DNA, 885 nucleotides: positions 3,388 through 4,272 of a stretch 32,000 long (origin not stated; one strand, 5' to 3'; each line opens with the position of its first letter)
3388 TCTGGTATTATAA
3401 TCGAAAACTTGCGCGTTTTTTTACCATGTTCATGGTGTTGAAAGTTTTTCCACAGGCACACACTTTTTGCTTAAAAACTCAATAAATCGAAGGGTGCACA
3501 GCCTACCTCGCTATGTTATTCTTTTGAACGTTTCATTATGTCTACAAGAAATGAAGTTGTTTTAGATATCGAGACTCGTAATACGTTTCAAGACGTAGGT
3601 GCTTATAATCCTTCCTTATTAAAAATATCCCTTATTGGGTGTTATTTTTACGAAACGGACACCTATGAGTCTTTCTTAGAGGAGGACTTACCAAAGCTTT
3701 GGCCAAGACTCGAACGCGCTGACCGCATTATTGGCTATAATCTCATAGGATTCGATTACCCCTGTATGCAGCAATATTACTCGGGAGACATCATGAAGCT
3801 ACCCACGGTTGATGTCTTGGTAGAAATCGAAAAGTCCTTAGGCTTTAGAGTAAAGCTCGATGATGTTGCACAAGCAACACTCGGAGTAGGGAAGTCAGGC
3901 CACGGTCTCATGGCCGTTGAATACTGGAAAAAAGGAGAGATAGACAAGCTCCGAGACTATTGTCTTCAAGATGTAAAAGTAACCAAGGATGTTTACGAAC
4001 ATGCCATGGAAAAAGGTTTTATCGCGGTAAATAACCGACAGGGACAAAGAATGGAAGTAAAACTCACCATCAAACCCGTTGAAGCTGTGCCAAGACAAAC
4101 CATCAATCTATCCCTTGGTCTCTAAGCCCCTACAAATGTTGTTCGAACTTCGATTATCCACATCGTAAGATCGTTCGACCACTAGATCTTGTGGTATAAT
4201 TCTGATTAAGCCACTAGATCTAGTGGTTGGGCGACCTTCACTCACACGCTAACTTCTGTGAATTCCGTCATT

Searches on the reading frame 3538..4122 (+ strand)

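Call 58: search_protein_families(library=pfam, proteins=[window:3538-4122:+], max_evalue=0.001)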
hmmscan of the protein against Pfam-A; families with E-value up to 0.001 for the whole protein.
window:3538-4122:+ (195 aa): 2 families
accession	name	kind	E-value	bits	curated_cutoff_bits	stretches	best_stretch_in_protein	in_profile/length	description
PF13482.12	RNase_H_2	-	1.7e-07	31.8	22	1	9-156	3-164/165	RNase_H superfamily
PF10108.15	DNA_pol_B_exo2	-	4.4e-06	27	24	1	103-153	119-170/213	Predicted 3'-5' exonuclease related to the exonuclease domain of PolB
